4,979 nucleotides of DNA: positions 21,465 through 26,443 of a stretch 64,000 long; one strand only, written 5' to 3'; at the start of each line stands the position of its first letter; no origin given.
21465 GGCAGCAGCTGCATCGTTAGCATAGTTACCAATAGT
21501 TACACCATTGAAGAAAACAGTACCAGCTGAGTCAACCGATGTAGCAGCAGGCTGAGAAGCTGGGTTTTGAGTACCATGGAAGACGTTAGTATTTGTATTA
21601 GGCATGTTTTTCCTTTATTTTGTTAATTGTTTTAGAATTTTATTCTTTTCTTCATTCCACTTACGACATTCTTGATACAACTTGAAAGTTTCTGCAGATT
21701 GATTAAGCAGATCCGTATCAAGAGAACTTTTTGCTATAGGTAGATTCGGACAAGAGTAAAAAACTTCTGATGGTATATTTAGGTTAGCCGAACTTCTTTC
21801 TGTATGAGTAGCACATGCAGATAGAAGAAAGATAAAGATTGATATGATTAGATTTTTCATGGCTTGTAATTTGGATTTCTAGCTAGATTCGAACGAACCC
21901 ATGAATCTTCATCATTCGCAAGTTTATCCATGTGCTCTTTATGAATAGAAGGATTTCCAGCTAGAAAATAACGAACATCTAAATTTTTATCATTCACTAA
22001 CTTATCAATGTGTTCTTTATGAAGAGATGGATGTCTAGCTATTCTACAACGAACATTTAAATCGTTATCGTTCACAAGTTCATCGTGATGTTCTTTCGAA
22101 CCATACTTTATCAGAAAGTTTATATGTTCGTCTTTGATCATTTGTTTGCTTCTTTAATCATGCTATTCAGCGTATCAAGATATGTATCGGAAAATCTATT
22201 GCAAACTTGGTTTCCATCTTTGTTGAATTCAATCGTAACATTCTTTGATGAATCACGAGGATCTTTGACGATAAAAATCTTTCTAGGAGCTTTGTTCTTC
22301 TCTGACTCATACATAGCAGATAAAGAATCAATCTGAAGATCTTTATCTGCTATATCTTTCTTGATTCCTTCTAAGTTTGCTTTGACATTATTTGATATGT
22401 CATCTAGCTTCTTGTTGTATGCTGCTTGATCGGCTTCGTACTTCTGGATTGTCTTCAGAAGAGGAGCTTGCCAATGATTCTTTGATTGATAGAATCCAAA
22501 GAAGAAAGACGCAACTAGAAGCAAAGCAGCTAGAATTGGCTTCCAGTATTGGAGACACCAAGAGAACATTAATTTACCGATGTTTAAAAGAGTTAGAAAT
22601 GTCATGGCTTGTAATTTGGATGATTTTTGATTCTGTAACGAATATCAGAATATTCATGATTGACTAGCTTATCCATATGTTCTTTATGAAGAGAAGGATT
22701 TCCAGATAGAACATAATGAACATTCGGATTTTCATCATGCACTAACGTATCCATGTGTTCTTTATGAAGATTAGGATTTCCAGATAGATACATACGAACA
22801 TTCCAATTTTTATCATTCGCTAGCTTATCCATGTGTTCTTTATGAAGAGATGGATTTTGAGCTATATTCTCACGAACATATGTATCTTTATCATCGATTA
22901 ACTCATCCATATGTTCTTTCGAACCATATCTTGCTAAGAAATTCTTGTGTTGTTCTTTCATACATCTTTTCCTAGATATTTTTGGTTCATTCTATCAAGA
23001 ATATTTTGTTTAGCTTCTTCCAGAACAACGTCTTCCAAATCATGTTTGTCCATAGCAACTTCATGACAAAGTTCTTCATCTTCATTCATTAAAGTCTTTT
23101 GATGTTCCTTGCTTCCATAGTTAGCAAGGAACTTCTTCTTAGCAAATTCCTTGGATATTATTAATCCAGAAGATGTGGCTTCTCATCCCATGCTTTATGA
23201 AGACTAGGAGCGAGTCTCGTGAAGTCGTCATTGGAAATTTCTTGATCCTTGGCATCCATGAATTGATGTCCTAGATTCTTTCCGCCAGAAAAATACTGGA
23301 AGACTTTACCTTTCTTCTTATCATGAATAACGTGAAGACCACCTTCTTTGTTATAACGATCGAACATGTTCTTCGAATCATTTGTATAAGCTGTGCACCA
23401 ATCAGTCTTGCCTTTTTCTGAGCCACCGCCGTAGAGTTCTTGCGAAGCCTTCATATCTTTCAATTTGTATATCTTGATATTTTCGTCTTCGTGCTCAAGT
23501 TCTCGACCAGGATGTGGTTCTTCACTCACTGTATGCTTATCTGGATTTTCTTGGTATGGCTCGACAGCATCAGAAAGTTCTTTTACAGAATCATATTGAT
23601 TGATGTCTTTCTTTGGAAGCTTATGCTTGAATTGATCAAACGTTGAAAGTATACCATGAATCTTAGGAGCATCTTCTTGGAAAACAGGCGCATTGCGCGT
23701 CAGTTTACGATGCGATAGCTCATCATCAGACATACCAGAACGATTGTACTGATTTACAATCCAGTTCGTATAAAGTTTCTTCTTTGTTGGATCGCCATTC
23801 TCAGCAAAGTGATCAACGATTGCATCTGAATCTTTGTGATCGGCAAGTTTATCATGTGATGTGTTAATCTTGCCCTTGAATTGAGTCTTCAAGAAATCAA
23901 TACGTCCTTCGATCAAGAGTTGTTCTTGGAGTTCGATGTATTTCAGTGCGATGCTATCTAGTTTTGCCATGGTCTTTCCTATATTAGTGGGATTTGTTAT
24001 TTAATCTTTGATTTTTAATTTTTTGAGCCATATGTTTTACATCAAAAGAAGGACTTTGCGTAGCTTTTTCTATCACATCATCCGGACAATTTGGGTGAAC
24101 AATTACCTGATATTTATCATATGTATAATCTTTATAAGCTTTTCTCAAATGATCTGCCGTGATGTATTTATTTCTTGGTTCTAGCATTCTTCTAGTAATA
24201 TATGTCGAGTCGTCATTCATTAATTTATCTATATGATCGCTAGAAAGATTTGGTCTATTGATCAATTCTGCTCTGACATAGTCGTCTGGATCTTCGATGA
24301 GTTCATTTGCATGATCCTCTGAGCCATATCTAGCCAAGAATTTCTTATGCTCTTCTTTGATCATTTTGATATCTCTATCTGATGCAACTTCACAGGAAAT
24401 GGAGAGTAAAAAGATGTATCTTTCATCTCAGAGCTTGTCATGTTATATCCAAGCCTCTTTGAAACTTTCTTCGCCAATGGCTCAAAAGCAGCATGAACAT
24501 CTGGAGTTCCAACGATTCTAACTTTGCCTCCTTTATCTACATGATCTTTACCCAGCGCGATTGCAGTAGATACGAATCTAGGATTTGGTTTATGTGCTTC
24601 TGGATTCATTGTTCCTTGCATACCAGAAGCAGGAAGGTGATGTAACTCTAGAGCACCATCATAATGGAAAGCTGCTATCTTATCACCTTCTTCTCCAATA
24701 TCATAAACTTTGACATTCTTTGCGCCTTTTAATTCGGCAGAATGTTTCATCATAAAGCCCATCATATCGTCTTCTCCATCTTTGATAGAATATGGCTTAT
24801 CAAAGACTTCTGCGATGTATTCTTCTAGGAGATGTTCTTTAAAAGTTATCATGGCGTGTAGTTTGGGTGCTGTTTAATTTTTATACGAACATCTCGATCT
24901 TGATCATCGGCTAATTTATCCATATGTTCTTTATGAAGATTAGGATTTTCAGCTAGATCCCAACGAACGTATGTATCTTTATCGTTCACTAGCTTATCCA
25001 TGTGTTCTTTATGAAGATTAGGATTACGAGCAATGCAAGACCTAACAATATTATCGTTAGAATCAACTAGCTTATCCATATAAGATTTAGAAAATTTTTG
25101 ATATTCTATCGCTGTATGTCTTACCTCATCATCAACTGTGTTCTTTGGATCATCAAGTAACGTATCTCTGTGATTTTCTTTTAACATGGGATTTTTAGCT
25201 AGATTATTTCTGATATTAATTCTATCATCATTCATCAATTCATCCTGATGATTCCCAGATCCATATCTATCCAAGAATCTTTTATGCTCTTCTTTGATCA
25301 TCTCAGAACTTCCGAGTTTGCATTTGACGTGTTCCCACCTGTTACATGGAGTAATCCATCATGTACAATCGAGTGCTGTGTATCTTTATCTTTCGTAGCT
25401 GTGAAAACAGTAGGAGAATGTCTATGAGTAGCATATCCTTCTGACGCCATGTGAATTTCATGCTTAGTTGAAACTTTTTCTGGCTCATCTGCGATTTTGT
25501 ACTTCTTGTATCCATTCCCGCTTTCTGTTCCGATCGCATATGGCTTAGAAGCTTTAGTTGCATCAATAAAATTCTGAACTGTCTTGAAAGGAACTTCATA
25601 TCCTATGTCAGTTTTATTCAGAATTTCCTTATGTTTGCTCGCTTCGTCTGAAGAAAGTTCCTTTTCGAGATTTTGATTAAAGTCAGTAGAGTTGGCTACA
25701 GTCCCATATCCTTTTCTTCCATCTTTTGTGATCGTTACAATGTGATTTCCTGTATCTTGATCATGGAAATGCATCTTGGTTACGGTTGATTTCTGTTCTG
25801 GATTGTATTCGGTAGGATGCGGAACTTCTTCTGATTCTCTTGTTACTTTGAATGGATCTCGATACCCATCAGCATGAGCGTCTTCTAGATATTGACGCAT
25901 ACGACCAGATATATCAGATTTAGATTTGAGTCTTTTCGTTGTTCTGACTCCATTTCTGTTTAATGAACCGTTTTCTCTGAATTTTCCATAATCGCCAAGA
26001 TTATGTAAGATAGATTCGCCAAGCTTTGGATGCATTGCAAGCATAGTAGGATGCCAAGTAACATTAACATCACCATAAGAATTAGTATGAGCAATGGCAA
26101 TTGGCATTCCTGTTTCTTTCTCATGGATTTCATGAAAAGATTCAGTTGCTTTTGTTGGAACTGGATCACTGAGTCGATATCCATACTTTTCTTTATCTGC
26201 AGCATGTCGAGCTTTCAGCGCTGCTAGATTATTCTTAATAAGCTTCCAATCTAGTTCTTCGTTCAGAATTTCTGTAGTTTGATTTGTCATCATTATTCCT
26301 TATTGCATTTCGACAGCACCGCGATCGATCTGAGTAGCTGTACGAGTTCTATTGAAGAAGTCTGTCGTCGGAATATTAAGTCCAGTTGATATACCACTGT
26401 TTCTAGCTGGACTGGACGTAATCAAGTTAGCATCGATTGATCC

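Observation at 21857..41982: Phage-encoded repertoire of variable LRV/HEAT-like repeat proteins with shuffled modules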

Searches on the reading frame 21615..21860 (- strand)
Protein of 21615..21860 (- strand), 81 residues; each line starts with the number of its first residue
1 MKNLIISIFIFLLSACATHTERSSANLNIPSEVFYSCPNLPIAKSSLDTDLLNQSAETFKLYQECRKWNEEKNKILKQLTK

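Call 23: search_protein_families(library=phrogs, proteins=[window:21615-21860:-], max_evalue=0.01)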
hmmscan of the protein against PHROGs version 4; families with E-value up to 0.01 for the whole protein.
window:21615-21860:- (81 aa): 2 families
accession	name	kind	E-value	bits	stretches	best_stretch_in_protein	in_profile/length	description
phrog_2425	-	unknown function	5.3e-08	33.5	1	4-79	5-81/86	-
phrog_456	-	lysis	0.00071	20.2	1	1-67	11-78/102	Rz-like spanin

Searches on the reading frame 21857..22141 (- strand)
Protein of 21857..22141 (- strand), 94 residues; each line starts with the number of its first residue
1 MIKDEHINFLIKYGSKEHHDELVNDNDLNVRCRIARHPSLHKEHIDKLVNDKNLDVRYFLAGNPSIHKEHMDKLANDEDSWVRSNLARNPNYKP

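Call 3: search_protein_families(library=pfam, proteins=[window:21857-22141:-], max_evalue=0.1)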
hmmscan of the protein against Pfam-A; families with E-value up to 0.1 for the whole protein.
window:21857-22141:- (94 aa): 3 families
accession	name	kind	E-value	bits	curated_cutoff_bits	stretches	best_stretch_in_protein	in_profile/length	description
PF01816.23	LRV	-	6e-06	26.7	21.6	0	29-51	2-24/26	Leucine rich repeat variant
PF02985.28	HEAT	-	0.00076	20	23.5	0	72-88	6-22/31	HEAT repeat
PF25591.1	LRV_2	-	0.078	13.4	27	0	61-94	7-39/61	Leucine Rich Repeat Variant domain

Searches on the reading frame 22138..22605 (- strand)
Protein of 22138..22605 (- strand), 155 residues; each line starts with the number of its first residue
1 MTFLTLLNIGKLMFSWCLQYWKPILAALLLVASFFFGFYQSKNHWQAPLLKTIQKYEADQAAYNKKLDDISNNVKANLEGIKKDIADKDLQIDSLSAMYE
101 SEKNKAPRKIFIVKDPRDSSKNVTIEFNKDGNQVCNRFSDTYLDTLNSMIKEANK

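Call 3: search_protein_families(library=pfam, proteins=[window:22138-22605:-], max_evalue=0.1)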
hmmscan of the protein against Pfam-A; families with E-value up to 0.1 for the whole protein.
window:22138-22605:- (155 aa): 6 families
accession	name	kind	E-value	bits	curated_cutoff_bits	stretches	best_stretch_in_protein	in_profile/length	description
PF09712.15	PHA_synth_III_E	-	0.0081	15.9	25.7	1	36-100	173-237/311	Poly(R)-hydroxyalkanoic acid synthase subunit (PHA_synth_III_E)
PF05866.16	RusA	-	0.024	15.7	22.8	1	46-101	58-113/124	Endodeoxyribonuclease RusA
PF07195.17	FliD_C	-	0.056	13.3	25.4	0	31-101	154-222/236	Flagellar hook-associated protein 2 C-terminus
PF06745.19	ATPase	-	0.058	13.2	26.6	1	54-111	87-144/231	KaiC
PF23952.1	LRR_EndoS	-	0.066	13.9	27.9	1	51-110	12-70/116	Endo-beta-N-acetylglucosaminidase EndoS LRR domain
PF13786.12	DUF4179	-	0.079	13.8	30.1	0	20-92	6-74/94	Domain of unknown function (DUF4179)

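Call 23: search_protein_families(library=phrogs, proteins=[window:22138-22605:-], max_evalue=0.01)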
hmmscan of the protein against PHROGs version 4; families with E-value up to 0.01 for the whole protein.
window:22138-22605:- (155 aa): 2 families
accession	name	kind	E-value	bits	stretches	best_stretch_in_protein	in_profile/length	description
phrog_1152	-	lysis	0.0012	19.9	1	16-85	4-77/127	Rz-like spanin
phrog_1863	-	unknown function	0.0061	17.5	0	24-95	7-70/97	-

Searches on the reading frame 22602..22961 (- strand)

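Call 3: search_protein_families(library=pfam, proteins=[window:22602-22961:-], max_evalue=0.1)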
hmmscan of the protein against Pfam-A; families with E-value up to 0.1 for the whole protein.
window:22602-22961:- (119 aa): 5 families
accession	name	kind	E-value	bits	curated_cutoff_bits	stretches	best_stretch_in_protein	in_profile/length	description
PF02985.28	HEAT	-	8.8e-05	22.9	23.5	0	45-57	6-18/31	HEAT repeat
PF01816.23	LRV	-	0.00042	21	21.6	0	53-77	1-25/26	Leucine rich repeat variant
PF01343.23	Peptidase_S49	-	0.023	15.1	24.9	0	14-54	84-124/154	Peptidase family S49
PF21289.3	EDC4_C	-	0.06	13.5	27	0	18-67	62-114/121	Enhancer of mRNA-decapping protein 4, C-terminal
PF25591.1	LRV_2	-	0.065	13.7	27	0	33-72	6-44/61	Leucine Rich Repeat Variant domain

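Call 23: search_protein_families(library=phrogs, proteins=[window:22602-22961:-], max_evalue=0.01)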
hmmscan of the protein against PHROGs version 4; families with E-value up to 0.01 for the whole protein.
window:22602-22961:- (119 aa): 1 family
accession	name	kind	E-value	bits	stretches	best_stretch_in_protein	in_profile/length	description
phrog_20647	-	unknown function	7.9e-12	46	1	6-114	74-176/240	-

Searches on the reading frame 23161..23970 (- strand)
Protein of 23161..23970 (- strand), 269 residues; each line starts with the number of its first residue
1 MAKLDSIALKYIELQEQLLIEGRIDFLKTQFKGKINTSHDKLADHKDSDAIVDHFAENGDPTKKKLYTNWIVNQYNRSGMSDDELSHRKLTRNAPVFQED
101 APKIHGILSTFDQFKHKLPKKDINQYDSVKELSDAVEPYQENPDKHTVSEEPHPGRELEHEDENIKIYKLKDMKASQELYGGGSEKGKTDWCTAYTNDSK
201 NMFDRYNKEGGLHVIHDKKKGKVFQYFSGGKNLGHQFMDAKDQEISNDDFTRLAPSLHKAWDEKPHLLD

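Call 3: search_protein_families(library=pfam, proteins=[window:23161-23970:-], max_evalue=0.1)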
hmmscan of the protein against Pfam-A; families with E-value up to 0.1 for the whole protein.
window:23161-23970:- (269 aa): 0 families

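Call 23: search_protein_families(library=phrogs, proteins=[window:23161-23970:-], max_evalue=0.01)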
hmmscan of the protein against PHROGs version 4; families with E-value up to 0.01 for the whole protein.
window:23161-23970:- (269 aa): 0 families

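Call 82: search_solved_structures(query=A4, max_evalue=1)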
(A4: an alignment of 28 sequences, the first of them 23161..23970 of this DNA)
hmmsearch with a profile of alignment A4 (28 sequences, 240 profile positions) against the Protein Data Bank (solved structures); distinct sequences matched with E-value up to 1: 3.
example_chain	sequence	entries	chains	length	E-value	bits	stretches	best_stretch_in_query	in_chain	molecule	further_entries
6een_B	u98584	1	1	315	1.4e-08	37.8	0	80-109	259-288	Designer Pentatricopeptide Protein dPPR10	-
6een_A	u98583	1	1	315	1.2e-06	31.5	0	80-109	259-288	Designer Pentatricopeptide Protein dPPR10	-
4ozs_A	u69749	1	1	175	0.00062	22.6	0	80-109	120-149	Alpha solenoid protein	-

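Call 84: search_protein_families(library=pfam, alignment_id=A4, max_evalue=1)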
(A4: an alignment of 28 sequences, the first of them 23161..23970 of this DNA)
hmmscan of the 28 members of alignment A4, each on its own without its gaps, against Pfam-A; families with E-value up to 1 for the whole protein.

A. member 1, window:23161-23970:- (269 aa): 0 families

B. families by the number of members that match (of 28 scanned): 23 families
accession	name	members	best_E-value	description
PF09828.14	ChrB_C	3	0.11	ChrB, C-terminal domain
PF12980.13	DUF3864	2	0.043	Domain of Unknown Function with PDB structure (DUF3864)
PF09769.14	ApoO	2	0.072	Apolipoprotein O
PF01709.26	Transcrip_reg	1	0.0051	TACO1/YebC second and third domain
PF06475.18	Glycolipid_bind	1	0.025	Putative glycolipid-binding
PF17927.7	Ins134_P3_kin_N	1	0.052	Inositol 1,3,4-trisphosphate 5/6-kinase pre-ATP-grasp domain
PF17997.7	Cry1Ac_D5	1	0.053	Insecticidal delta-endotoxin CryIA(c) domain 5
PF17959.7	EF-hand_14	1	0.058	EF-hand domain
PF08169.17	RBB1NT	1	0.059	RBB1NT (NUC162) domain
PF07958.16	DUF1688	1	0.068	Protein of unknown function (DUF1688)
PF02375.23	JmjN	1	0.077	jmjN domain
PF20284.3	CTD8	1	0.085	C-terminal domain 8 of the ABC-three component (ABC-3C) systems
PF15513.11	DUF4651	1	0.12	Domain of unknown function (DUF4651)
PF13376.11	OmdA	1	0.13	Bacteriocin-protection, YdeI or OmpD-Associated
PF17830.6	STI1-HOP_DP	1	0.13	STI1/HOP, DP domain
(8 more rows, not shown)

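Call 97: search_protein_families(library=ncbifam, proteins=[window:23161-23970:-], max_evalue=0.01)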
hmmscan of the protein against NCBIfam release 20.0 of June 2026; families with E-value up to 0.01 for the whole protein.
window:23161-23970:- (269 aa): 0 families

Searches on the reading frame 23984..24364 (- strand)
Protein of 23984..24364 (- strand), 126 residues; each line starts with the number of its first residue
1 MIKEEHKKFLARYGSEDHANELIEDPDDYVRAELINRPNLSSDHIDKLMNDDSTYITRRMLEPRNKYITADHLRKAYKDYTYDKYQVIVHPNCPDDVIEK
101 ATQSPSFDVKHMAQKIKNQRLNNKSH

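Call 3: search_protein_families(library=pfam, proteins=[window:23984-24364:-], max_evalue=0.1)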
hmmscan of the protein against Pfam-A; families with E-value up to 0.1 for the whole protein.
window:23984-24364:- (126 aa): 2 families
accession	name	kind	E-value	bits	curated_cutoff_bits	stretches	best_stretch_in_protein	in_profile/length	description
PF01816.23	LRV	-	2.2e-05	25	21.6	1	30-52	3-25/26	Leucine rich repeat variant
PF02445.21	NadA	-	0.0039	16.8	27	1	68-117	171-216/295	Quinolinate synthetase A protein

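Call 23: search_protein_families(library=phrogs, proteins=[window:23984-24364:-], max_evalue=0.01)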
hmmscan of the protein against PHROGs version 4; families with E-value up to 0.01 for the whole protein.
window:23984-24364:- (126 aa): 1 family
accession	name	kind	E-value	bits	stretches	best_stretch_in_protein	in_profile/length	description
phrog_20647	-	unknown function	6.7e-05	23.3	1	7-62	170-223/240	-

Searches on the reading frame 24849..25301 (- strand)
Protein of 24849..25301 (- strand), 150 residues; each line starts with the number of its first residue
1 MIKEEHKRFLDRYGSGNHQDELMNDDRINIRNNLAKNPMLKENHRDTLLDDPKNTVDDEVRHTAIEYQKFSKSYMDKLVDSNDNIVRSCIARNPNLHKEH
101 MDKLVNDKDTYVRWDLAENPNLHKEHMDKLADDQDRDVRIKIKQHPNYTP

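Call 3: search_protein_families(library=pfam, proteins=[window:24849-25301:-], max_evalue=0.1)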
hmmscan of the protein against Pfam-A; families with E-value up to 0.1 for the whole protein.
window:24849-25301:- (150 aa): 1 family
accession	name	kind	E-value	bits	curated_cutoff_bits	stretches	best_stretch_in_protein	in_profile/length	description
PF01816.23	LRV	-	0.00017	22.2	21.6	0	116-135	7-26/26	Leucine rich repeat variant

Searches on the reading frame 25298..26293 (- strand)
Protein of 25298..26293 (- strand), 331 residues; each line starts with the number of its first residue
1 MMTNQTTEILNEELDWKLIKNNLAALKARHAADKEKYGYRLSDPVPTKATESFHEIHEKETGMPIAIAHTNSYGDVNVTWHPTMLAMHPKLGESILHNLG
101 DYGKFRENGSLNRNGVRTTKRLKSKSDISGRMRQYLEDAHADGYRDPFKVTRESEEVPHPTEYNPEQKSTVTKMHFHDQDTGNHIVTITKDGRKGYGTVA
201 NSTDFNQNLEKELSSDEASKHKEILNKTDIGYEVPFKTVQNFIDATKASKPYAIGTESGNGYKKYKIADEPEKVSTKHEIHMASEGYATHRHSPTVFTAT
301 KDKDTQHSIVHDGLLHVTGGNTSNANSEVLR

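Call 3: search_protein_families(library=pfam, proteins=[window:25298-26293:-], max_evalue=0.1)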
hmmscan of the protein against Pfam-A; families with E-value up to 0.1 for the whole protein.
window:25298-26293:- (331 aa): 1 family
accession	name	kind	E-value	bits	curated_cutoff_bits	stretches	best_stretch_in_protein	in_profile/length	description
PF02831.20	gpW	-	0.063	13.5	22.5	0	176-209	13-46/66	gpW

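Call 23: search_protein_families(library=phrogs, proteins=[window:25298-26293:-], max_evalue=0.01)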
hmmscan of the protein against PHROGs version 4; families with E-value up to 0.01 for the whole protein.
window:25298-26293:- (331 aa): 0 families

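Call 97: search_protein_families(library=ncbifam, proteins=[window:25298-26293:-], max_evalue=0.01)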
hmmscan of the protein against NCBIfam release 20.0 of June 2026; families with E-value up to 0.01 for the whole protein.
window:25298-26293:- (331 aa): 0 families
